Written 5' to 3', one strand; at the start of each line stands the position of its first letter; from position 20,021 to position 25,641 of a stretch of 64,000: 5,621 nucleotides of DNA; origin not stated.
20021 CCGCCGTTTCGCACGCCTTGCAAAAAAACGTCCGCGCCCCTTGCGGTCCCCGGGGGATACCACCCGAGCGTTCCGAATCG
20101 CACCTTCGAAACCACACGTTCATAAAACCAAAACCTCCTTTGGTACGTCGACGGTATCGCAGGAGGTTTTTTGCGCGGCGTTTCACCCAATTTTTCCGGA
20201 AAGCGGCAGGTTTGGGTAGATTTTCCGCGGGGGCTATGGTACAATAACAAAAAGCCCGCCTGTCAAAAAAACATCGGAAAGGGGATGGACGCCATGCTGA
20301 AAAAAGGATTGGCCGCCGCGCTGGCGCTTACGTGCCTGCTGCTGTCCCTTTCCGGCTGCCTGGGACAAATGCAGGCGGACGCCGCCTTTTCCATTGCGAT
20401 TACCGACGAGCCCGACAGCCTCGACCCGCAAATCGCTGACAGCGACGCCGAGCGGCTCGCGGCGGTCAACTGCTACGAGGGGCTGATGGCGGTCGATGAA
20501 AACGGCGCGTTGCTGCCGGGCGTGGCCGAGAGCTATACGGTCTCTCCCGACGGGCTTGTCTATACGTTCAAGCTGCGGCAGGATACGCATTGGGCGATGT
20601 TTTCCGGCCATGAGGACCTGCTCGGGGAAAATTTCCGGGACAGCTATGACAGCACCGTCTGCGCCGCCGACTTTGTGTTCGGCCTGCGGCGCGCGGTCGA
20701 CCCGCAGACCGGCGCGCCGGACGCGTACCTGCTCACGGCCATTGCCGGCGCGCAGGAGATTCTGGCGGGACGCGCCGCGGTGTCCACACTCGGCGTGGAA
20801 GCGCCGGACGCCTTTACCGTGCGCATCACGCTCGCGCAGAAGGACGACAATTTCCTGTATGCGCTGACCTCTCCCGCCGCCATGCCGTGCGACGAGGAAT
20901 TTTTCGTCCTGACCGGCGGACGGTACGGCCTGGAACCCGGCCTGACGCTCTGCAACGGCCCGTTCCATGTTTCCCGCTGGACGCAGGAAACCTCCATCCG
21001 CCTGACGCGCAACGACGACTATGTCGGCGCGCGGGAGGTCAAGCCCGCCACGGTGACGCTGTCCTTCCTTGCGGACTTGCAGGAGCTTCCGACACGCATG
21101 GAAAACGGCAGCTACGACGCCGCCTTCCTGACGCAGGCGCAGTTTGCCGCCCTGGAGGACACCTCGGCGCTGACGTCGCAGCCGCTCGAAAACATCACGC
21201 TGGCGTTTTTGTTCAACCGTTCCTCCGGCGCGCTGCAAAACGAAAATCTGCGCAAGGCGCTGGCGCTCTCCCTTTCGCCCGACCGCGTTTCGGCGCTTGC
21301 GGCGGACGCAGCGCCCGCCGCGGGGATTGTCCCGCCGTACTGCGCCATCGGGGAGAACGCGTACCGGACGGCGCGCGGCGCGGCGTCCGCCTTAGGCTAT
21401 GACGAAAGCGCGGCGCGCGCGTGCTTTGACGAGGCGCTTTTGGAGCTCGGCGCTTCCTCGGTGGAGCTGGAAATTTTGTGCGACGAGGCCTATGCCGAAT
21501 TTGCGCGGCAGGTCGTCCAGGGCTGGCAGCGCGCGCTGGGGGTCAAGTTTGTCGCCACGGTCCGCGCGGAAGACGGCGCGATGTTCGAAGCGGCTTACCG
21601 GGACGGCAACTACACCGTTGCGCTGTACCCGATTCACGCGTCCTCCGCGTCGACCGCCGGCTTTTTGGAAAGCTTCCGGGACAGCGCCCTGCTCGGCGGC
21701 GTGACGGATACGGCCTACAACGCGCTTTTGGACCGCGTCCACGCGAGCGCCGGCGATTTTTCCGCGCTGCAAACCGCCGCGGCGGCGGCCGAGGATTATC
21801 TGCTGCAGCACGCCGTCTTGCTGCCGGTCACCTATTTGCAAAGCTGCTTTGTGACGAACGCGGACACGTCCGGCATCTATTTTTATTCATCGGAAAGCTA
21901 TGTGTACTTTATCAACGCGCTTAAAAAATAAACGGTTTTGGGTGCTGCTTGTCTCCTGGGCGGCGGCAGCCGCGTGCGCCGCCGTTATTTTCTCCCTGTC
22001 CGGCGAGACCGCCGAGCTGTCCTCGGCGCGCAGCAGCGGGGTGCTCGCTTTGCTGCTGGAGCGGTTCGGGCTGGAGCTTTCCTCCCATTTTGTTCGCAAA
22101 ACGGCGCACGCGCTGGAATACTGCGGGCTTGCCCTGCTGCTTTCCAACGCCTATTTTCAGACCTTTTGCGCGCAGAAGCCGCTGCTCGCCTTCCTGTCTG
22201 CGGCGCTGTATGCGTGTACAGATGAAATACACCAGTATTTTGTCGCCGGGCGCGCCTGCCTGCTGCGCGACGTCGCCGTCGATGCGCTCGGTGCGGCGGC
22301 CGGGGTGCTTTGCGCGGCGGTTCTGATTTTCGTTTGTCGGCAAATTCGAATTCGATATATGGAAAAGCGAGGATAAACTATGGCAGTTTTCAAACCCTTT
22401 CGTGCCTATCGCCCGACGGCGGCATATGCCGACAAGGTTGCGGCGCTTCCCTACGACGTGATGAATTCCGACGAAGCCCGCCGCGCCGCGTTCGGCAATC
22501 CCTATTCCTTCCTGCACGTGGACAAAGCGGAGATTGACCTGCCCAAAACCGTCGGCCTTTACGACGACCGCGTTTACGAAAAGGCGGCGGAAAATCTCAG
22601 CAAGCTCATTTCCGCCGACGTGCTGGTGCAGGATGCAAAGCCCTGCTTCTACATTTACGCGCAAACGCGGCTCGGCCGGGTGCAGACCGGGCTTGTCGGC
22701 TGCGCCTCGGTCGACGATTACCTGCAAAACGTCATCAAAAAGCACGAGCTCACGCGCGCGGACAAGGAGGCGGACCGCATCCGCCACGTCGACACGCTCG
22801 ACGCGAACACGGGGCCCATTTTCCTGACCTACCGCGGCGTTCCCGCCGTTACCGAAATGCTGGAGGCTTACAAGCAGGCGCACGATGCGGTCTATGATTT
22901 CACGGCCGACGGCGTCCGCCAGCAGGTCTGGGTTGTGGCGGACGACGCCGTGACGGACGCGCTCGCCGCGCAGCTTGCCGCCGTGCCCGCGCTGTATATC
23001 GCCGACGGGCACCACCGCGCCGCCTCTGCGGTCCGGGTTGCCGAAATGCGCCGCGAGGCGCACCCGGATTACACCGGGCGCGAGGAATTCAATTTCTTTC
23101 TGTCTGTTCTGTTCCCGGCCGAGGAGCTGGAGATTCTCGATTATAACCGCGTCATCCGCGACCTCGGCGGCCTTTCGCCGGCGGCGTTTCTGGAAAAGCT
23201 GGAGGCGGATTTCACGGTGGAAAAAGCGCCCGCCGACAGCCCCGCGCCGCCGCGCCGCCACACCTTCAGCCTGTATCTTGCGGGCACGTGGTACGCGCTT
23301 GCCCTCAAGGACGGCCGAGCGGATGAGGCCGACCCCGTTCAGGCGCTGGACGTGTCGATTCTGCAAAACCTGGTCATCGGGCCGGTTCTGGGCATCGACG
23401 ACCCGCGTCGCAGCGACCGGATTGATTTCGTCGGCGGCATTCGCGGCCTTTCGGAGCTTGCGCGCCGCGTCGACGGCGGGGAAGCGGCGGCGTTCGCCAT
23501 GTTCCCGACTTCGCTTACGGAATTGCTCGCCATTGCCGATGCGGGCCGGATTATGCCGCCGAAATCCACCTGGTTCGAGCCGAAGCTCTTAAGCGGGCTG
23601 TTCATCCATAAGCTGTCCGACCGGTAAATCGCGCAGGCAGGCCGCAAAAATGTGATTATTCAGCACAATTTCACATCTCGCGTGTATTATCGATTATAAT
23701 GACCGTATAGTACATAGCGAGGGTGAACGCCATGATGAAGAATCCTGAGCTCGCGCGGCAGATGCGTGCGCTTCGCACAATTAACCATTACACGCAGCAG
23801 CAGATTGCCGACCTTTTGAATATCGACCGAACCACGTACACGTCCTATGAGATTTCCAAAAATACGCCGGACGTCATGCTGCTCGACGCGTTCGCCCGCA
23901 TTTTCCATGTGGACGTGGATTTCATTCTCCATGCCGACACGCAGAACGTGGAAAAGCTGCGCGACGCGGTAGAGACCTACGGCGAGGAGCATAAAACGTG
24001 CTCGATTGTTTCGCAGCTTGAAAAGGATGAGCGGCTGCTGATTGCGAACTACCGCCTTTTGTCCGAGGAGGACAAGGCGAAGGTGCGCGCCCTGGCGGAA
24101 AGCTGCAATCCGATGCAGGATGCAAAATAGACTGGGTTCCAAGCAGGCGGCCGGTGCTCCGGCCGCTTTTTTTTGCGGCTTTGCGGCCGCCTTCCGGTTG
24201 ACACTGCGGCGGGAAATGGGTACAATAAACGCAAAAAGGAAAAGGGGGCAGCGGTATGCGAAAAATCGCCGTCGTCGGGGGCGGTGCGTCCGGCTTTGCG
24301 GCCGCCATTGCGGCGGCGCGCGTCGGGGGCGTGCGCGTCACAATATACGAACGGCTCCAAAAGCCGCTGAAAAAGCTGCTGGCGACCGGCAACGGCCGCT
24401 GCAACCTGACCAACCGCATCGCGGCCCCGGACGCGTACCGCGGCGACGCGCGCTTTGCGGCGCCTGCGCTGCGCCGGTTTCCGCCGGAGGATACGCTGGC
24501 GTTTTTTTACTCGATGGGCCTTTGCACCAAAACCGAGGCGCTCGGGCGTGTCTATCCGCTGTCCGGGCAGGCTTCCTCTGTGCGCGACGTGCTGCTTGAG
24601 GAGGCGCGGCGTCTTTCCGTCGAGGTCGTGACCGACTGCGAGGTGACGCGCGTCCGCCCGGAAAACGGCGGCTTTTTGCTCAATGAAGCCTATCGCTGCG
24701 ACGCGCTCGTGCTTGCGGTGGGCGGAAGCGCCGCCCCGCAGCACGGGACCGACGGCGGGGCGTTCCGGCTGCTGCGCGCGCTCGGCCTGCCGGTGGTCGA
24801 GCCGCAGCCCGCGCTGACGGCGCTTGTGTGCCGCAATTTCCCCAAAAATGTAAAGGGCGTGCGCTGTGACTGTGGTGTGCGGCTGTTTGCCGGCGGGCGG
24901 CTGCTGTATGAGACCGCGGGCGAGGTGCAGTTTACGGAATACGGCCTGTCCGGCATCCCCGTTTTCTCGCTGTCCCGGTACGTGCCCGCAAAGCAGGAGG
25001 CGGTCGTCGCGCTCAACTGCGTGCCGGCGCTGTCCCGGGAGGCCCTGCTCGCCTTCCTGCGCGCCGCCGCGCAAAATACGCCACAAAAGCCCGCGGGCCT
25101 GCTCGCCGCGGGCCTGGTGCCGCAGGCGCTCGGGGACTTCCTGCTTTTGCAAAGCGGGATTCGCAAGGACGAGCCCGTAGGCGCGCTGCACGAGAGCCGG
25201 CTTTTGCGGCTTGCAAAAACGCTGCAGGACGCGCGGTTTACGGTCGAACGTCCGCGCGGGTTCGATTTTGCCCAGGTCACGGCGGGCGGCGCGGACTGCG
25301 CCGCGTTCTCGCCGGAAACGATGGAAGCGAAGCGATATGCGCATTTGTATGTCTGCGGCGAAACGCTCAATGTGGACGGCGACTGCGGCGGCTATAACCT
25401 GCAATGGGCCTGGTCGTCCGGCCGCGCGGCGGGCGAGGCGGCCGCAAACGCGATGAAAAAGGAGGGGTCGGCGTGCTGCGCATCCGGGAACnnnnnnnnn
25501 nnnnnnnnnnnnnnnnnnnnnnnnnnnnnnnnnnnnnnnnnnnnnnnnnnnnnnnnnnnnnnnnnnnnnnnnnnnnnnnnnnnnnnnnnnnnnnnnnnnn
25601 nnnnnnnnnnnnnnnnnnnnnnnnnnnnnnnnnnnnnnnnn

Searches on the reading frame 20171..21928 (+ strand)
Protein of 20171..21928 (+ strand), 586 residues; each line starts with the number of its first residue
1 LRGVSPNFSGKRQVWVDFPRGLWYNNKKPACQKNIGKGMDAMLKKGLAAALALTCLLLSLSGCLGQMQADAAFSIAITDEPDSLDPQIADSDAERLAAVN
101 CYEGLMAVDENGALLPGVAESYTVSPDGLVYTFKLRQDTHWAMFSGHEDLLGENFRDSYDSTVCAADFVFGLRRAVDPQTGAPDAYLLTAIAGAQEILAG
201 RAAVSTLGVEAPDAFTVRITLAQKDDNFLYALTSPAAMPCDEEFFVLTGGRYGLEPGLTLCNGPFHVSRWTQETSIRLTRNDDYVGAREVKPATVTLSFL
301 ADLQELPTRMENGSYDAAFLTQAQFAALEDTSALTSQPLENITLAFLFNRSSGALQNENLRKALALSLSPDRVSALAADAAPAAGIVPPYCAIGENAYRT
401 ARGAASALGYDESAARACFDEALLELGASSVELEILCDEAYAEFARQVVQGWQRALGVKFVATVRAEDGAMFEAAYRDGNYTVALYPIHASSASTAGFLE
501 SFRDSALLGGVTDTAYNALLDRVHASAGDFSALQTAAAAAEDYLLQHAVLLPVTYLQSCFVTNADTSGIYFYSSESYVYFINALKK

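Call 26: search_protein_families(library=pfam, proteins=[window:20171-21928:+], max_evalue=0.001)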
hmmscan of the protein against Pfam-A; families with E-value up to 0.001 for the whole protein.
window:20171-21928:+ (586 aa): 1 family
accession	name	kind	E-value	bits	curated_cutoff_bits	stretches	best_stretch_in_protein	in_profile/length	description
PF00496.27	SBP_bac_5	-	1.2e-45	156.7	32.4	1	115-505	3-363/368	Bacterial extracellular solute-binding proteins, family 5 Middle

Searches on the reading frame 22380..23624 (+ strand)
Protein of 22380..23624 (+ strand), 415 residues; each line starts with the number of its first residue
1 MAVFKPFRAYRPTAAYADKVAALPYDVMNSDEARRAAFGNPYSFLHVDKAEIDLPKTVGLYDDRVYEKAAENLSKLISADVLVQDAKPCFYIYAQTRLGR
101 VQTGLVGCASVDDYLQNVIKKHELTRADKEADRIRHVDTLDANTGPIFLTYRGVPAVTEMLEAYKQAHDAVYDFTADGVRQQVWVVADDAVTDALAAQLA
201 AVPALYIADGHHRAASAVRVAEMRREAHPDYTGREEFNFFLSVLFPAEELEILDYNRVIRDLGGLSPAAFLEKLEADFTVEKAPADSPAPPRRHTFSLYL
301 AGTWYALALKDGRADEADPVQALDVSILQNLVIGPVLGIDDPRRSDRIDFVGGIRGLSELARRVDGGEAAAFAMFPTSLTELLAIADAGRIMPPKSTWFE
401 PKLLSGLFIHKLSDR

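Call 26: search_protein_families(library=pfam, proteins=[window:22380-23624:+], max_evalue=0.001)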
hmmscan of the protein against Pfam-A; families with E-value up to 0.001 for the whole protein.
window:22380-23624:+ (415 aa): 1 family
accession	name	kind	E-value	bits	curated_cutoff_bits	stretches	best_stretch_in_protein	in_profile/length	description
PF06245.16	DUF1015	-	7e-116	387.1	25.8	1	5-326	2-325/325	Protein of unknown function (DUF1015)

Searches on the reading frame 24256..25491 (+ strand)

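Call 26: search_protein_families(library=pfam, proteins=[window:24256-25491:+], max_evalue=0.001)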
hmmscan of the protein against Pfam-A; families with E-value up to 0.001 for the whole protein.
window:24256-25491:+ (412 aa): 8 families
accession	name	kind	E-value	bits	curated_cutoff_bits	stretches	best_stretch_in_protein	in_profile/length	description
PF03486.20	HI0933_like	-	7.6e-64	215.9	50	1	3-394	2-243/244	HI0933-like protein Rossmann domain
PF22780.1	HI0933_like_1st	-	5e-18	65.9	27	1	185-341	2-165/165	HI0933-like protein barrel and H2TH domain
PF07992.20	Pyr_redox_2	-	8.1e-09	35.7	26.1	1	3-162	2-114/291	Pyridine nucleotide-disulphide oxidoreductase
PF01266.30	DAO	-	8.9e-08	32.5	27.9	0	113-163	155-209/353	FAD dependent oxidoreductase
PF13450.12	NAD_binding_8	-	3e-06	27.8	21.9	1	6-35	1-29/68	NAD(P)-binding Rossmann-like domain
PF00070.33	Pyr_redox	-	1.5e-05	25.9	22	0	3-40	1-37/82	Pyridine nucleotide-disulphide oxidoreductase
PF13454.12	NAD_binding_9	-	0.00026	21.4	21.8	0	5-54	1-53/155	FAD-NAD(P)-binding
PF13738.12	Pyr_redox_3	-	0.0008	19.2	30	0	6-33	2-29/305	Pyridine nucleotide-disulphide oxidoreductase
